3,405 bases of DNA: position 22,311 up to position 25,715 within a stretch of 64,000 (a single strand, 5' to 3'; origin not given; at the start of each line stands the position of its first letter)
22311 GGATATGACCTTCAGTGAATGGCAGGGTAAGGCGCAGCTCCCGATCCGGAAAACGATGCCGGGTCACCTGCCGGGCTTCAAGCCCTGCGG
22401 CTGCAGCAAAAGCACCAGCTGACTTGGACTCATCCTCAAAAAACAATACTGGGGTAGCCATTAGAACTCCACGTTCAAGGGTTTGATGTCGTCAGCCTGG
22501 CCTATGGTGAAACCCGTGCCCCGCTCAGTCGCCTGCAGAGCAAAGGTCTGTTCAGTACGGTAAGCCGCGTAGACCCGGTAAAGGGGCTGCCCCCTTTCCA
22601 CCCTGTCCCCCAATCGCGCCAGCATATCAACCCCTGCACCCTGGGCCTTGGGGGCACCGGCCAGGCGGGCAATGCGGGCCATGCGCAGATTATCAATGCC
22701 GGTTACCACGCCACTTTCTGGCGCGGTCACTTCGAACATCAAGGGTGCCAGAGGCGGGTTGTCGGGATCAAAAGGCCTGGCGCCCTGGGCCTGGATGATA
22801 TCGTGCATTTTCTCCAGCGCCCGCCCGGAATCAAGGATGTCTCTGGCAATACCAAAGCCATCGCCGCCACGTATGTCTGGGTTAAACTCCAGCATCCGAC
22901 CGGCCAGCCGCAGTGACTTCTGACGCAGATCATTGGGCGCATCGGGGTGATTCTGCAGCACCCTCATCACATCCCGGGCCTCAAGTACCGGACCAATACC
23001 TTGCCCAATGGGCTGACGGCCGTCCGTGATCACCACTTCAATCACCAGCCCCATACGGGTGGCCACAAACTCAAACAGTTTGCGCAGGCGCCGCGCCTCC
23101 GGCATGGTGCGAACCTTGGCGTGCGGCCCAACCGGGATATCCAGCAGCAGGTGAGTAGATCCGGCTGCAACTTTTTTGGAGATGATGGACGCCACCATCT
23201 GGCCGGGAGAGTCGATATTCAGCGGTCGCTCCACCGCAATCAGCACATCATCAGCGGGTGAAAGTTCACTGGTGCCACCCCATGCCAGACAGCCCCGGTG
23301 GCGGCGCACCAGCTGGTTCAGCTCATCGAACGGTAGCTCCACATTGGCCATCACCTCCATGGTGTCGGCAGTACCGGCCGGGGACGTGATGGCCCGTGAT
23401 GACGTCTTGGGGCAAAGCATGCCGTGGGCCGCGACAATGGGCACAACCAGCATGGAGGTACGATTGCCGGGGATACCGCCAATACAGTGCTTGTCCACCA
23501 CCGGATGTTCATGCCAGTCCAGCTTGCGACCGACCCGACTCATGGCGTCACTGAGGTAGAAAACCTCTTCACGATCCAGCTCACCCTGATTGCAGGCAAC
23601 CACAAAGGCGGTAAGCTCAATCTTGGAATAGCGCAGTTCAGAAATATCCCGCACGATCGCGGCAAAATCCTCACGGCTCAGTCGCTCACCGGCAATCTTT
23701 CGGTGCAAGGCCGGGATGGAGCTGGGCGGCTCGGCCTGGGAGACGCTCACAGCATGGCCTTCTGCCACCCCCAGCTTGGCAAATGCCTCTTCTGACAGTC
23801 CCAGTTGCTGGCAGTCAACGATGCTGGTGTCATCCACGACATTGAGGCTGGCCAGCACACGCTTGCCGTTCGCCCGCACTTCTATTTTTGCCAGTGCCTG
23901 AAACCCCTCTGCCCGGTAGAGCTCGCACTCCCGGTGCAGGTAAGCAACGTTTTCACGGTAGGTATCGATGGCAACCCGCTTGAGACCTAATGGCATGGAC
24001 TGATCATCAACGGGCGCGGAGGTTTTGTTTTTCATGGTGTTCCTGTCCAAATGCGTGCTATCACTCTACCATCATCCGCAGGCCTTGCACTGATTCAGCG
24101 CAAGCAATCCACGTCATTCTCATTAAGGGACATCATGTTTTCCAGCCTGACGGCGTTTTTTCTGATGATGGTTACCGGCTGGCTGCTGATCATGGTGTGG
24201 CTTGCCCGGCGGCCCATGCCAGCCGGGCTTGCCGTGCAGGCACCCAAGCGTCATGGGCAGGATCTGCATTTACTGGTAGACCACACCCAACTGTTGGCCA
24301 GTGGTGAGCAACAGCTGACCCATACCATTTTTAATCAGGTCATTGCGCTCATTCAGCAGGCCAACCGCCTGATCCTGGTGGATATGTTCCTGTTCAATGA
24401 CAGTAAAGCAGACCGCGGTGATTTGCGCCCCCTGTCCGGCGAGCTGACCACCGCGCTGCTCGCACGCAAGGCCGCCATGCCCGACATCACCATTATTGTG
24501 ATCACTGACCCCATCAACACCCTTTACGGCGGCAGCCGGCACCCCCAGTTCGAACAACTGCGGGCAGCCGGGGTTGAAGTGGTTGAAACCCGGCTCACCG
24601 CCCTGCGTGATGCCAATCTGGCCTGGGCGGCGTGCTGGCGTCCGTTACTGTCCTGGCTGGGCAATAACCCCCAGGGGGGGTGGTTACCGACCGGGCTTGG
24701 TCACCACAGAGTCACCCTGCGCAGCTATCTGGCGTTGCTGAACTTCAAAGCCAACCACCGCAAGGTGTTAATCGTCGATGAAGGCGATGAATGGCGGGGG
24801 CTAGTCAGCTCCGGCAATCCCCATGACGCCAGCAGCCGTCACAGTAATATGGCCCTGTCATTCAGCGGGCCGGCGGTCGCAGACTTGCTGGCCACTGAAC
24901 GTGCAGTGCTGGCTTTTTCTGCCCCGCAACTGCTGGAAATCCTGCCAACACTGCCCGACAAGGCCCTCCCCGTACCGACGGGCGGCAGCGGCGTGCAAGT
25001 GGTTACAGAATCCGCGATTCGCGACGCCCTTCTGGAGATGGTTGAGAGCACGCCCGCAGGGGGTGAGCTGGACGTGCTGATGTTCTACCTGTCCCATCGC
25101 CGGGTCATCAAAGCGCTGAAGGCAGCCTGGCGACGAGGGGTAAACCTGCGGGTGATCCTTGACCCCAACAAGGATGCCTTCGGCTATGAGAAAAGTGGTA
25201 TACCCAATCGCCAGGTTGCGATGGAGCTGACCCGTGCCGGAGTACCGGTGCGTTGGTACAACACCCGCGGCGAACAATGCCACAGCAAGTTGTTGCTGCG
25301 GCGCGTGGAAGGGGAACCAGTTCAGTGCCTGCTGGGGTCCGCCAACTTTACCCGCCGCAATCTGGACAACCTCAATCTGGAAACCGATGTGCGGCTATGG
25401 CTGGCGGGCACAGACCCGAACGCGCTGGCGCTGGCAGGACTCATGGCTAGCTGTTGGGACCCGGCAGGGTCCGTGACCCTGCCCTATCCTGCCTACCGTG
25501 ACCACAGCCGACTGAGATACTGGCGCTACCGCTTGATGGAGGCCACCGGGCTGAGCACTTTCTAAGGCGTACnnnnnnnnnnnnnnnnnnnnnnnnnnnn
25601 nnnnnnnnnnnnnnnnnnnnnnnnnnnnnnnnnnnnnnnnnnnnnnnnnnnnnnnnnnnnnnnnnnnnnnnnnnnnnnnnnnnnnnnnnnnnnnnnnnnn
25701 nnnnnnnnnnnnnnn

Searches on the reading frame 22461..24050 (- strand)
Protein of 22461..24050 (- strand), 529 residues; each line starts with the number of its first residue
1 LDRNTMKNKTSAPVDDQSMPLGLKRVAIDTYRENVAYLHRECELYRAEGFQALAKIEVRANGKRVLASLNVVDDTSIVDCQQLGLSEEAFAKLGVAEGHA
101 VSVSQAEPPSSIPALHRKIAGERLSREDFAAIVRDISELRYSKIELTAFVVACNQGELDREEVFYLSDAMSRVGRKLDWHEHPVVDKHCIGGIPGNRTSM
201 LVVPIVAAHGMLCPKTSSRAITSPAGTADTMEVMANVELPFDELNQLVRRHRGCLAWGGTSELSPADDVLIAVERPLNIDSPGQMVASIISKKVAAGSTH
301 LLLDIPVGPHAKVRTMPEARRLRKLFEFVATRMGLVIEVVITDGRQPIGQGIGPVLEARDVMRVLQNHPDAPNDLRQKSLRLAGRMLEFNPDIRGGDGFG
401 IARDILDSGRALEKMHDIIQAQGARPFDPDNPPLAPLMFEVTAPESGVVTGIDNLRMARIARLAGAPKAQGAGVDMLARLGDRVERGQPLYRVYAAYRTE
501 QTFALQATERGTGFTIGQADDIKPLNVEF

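Call 30: search_protein_families(library=pfam, proteins=[window:22461-24050:-], max_evalue=0.00001)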
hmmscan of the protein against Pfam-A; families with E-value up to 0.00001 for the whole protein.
window:22461-24050:- (529 aa): 3 families
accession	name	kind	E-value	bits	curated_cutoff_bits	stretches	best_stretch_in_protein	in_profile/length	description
PF00591.27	Glycos_transf_3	-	2.5e-08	34.3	27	1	182-411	2-252/253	Glycosyl transferase family, a/b domain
PF02885.22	Glycos_trans_3N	-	6.5e-08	32.7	26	1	113-171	2-60/63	Glycosyl transferase family, helical bundle domain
PF07831.19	PYNP_C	-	1e-07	31.9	27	1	448-501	1-61/75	Pyrimidine nucleoside phosphorylase C-terminal domain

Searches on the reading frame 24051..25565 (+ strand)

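Call 30: search_protein_families(library=pfam, proteins=[window:24051-25565:+], max_evalue=0.00001)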
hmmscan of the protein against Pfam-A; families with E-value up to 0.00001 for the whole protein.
window:24051-25565:+ (504 aa): 1 family
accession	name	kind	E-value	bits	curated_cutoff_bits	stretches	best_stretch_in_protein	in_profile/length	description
PF13091.12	PLDc_2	-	4.8e-24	85.1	27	1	336-449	8-115/132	PLD-like domain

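Call 53: search_protein_families(library=padloc, proteins=[window:24051-25565:+], max_evalue=0.001)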
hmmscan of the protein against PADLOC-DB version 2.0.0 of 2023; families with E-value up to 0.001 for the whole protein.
window:24051-25565:+ (504 aa): 6 families
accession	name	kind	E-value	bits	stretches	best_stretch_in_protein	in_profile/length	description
PDLC02614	DrmC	-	1.4e-08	32.7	1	323-445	22-131/153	DrmC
PDLC02606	DrmC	-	4.8e-06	24.4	1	313-447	25-155/182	DrmC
PDLC02595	DrmC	-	7.3e-06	23.9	1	317-448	111-242/269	DrmC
PDLC02607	DrmC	-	8.6e-06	23.2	1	324-447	112-235/265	DrmC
PDLC02588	DrmC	-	0.00031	18.5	1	318-446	100-224/256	DrmC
PDLC02585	DrmC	-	0.0006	17.5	0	350-447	132-226/253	DrmC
